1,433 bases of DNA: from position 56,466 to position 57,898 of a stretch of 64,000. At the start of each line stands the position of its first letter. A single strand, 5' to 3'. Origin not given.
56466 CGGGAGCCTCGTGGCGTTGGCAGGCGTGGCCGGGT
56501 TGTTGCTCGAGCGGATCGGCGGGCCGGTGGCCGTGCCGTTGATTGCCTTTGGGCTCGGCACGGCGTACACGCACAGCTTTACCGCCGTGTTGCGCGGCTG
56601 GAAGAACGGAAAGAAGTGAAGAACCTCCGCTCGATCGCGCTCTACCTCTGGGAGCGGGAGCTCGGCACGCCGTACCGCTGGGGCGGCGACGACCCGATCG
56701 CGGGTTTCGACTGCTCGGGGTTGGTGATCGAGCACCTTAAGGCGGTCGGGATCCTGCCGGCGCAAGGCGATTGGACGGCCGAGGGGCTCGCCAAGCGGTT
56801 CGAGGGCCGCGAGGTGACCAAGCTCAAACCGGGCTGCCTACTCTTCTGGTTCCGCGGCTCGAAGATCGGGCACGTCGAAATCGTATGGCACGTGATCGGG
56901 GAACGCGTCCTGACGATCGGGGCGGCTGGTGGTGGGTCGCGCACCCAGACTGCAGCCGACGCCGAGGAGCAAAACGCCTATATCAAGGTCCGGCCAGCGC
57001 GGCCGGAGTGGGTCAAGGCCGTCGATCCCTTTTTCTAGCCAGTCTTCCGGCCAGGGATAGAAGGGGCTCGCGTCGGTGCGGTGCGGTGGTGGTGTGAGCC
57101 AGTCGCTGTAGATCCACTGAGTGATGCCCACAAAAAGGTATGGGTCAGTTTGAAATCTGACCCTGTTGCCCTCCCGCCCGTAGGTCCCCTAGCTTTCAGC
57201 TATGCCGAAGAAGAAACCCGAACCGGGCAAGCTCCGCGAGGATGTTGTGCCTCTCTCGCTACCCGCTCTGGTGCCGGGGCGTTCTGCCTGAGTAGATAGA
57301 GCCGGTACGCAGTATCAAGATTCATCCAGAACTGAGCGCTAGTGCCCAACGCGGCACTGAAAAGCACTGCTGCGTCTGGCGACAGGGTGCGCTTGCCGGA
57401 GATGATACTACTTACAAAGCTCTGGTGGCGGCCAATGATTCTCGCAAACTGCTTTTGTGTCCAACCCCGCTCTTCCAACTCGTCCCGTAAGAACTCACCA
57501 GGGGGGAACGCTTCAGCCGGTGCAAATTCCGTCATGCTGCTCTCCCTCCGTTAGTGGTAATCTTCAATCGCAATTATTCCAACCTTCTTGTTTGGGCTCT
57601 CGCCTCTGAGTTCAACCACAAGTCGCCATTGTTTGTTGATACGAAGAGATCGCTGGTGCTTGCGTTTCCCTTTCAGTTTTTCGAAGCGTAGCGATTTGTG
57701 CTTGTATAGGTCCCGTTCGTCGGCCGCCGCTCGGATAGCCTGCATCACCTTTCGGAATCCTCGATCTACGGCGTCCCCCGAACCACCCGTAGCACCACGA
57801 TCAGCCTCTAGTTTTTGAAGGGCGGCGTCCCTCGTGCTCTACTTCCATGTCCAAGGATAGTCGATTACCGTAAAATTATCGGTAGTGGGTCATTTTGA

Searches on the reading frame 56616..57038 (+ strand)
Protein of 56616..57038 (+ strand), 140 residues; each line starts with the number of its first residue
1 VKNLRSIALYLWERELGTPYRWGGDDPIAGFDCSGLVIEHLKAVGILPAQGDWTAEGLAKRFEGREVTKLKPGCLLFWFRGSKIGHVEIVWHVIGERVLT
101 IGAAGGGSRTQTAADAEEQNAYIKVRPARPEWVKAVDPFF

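Call 3: search_protein_families(library=pfam, proteins=[window:56616-57038:+], max_evalue=0.01)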
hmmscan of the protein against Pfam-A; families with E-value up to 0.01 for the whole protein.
window:56616-57038:+ (140 aa): 2 families
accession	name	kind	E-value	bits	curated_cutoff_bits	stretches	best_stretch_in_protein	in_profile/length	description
PF00877.26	NLPC_P60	-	8.7e-10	39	23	1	17-90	1-71/105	NlpC/P60 family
PF05257.22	CHAP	-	1.1e-05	26.2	26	1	30-101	9-78/81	CHAP domain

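Call 69: search_protein_families(library=phrogs, proteins=[window:56616-57038:+], max_evalue=0.001)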
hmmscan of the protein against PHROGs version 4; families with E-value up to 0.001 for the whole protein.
window:56616-57038:+ (140 aa): 3 families
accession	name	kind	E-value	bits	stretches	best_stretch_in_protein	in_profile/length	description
phrog_329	-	tail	7.7e-14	51.8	1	11-120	541-648/949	minor tail protein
phrog_12508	-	unknown function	5e-06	27.2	1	14-97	149-228/260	-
phrog_400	-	tail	0.00013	22.1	1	14-126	541-649/654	tail protein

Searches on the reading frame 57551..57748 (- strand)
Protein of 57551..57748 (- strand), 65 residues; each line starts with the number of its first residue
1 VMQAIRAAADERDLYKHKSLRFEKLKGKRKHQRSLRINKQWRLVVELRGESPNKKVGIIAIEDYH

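Call 3: search_protein_families(library=pfam, proteins=[window:57551-57748:-], max_evalue=0.01)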
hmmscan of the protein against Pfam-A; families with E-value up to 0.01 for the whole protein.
window:57551-57748:- (65 aa): 2 families
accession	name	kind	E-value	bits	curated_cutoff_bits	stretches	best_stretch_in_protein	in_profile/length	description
PF05015.19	HigB-like_toxin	-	3.9e-08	34.1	27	1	2-47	33-78/91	RelE-like toxin of type II toxin-antitoxin system HigB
PF24732.2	ParE_like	-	0.0019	18.6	24.4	1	16-51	15-53/67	ParE-like toxin domain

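Call 4: search_protein_families(library=ncbifam, proteins=[window:57551-57748:-], max_evalue=0.01)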
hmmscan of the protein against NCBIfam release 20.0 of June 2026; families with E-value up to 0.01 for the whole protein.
window:57551-57748:- (65 aa): 1 family
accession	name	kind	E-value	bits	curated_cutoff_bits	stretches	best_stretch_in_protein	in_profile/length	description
TIGR02116.1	toxin_Txe_YoeB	equivalog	0.00096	19.3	51.8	1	15-61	35-76/80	Txe/YoeB family addiction module toxin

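Call 6: search_protein_families(library=padloc, proteins=[window:57551-57748:-], max_evalue=0.01)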
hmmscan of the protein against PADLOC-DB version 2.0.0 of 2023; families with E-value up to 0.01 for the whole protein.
window:57551-57748:- (65 aa): 0 families

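Call 7: search_protein_families(library=phrogs, proteins=[window:57551-57748:-], max_evalue=0.01)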
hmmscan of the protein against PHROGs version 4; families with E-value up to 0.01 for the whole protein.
window:57551-57748:- (65 aa): 1 family
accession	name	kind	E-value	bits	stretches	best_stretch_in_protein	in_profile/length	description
phrog_3066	-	moron, auxiliary metabolic gene and host takeover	3.1e-09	37.9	1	2-64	34-91/94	toxin of TA system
